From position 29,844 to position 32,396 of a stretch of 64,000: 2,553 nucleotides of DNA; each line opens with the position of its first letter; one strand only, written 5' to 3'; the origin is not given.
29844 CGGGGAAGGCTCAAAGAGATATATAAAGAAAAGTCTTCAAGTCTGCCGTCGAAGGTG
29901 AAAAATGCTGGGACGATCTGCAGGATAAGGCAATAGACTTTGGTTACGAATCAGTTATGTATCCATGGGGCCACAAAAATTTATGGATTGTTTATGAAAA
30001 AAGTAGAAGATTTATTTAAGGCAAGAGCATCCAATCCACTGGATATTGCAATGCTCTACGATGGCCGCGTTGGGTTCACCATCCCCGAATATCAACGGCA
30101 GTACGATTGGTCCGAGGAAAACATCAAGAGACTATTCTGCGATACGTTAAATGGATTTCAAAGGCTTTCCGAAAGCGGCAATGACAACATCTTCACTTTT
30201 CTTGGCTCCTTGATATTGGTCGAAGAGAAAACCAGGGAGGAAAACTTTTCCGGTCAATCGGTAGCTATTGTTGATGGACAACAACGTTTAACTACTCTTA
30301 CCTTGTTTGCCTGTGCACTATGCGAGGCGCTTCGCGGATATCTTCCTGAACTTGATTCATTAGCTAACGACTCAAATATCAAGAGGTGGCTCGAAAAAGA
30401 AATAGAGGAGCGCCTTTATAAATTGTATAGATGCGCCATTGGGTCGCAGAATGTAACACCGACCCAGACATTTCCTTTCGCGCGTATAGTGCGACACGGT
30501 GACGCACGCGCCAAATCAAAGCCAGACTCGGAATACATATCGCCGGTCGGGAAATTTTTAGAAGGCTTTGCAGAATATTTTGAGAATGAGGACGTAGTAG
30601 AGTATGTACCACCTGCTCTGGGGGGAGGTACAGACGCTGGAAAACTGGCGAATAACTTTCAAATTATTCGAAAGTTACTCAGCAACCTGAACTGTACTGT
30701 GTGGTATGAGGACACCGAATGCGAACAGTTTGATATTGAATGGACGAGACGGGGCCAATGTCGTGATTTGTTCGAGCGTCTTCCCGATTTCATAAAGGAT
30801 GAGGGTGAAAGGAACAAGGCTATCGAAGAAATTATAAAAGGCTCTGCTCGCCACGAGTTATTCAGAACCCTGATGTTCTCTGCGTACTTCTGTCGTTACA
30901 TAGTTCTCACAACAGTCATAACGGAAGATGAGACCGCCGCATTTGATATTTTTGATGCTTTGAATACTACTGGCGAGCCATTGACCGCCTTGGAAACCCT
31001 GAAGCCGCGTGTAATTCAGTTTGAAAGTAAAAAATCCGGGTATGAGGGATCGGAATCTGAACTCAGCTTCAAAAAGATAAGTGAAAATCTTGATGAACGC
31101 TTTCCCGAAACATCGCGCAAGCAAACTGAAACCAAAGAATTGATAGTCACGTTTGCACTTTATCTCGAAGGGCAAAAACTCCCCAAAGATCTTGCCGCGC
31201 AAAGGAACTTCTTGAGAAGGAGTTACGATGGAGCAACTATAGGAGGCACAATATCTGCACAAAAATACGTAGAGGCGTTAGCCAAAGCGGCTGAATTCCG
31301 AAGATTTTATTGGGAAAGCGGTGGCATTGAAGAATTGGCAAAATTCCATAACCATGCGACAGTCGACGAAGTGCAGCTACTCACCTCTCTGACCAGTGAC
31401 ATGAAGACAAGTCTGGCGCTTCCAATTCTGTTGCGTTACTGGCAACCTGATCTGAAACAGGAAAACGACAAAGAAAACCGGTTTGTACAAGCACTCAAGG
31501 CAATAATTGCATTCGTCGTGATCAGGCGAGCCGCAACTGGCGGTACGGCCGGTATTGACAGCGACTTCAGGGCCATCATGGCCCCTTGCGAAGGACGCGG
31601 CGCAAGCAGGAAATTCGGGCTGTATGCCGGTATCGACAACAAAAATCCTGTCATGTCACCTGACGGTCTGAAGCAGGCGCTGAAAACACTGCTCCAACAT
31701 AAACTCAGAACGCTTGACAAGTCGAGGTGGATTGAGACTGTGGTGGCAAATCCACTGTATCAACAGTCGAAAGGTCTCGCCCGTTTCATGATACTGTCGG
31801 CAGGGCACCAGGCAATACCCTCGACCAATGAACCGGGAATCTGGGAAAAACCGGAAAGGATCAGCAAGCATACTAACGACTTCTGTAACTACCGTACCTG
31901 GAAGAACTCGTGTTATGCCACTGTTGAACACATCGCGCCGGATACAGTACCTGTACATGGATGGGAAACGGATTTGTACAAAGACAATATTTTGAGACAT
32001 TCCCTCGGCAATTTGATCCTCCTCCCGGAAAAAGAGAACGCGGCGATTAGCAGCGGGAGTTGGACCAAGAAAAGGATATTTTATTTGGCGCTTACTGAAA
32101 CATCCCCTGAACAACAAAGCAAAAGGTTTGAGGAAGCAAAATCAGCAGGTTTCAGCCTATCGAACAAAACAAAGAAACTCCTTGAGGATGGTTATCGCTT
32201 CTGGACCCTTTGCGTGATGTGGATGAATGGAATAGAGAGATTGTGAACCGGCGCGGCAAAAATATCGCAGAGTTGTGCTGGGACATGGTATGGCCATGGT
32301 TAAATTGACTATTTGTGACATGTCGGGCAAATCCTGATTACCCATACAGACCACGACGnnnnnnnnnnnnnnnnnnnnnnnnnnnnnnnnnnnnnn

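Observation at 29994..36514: Candidate novel or hybrid PT-dependent defence effector operon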

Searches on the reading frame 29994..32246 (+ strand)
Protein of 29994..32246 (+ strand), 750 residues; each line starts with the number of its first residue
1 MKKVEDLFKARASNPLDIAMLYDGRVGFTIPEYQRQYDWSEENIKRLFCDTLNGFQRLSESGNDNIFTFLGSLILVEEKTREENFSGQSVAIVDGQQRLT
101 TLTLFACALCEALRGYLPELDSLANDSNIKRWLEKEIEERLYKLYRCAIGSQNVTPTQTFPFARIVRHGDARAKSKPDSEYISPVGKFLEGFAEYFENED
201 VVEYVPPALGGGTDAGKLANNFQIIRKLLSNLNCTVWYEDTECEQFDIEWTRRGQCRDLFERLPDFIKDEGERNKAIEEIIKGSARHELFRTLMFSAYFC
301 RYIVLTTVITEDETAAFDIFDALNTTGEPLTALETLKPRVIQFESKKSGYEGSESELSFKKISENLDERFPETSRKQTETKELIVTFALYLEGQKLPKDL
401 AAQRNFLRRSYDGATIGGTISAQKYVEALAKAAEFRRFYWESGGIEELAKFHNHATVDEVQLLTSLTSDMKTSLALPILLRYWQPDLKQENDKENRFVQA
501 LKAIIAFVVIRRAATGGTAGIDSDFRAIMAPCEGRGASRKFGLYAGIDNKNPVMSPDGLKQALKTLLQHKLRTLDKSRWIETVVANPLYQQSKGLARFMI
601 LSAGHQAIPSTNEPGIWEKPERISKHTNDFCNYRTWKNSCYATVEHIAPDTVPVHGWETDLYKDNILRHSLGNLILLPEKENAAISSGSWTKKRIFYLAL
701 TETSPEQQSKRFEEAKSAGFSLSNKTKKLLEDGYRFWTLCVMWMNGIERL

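Call 3: search_protein_families(library=padloc, proteins=[window:29994-32246:+])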
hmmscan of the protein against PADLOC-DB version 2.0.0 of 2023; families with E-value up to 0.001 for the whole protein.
window:29994-32246:+ (750 aa): 35 families (the best 25 are shown)
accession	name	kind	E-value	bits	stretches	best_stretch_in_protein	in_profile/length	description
PDLC02786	SspE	-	5.2e-304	1008.5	1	3-735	1-728/766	SspE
PDLC02792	SspE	-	1.1e-154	514.8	1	4-732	2-730/771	SspE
PDLC02789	SspE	-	2.3e-100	335.2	1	25-732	17-706/749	SspE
PDLC02783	SspE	-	1.5e-91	305.9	2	128-732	156-752/793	SspE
PDLC02791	SspE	-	6.5e-66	221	1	6-695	1-700/775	SspE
PDLC02790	SspE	-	1.4e-48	163.6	3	26-178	14-171/776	SspE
PDLC02787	SspE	-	1e-44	151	2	231-711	224-669/727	SspE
PDLC02785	SspE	-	4.4e-40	135.7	2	27-429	20-423/785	SspE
PDLC02784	SspE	-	1.2e-38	131.1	1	82-720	41-661/714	SspE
PDLC02788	SspE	-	2e-29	100.4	2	22-384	15-385/797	SspE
PDLC04154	HEC-06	-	2.3e-28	97.2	3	20-119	16-102/569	-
PDLC02695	Orf5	-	2.5e-28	96.8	1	16-138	8-125/601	Orf5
PDLC02687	Orf5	-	3.1e-24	83.7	2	22-122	12-100/543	Orf5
PDLC02701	Orf5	-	1.4e-22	77.9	1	28-130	20-121/596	Orf5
PDLC04157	HEC-06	-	3.2e-22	76.8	1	28-114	23-97/558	-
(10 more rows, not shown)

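Call 4: search_protein_families(library=pfam, proteins=[window:29994-32246:+], max_evalue=0.01)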
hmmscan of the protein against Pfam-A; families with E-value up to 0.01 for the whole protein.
window:29994-32246:+ (750 aa): 2 families
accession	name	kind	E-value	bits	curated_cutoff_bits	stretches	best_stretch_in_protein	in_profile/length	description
PF03235.19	GmrSD_N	-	2.7e-28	99.9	33.2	1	23-339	7-197/199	GmrSD restriction endonuclease, N-terminal domain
PF07510.16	GmrSD_C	-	1.6e-09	38.2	23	1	628-713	40-118/138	GmrSD restriction endonucleases, C-terminal domain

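Call 52: search_protein_families(library=ncbifam, proteins=[window:29994-32246:+], max_evalue=0.01)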
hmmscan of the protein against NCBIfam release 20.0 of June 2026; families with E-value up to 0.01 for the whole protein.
window:29994-32246:+ (750 aa): 0 families
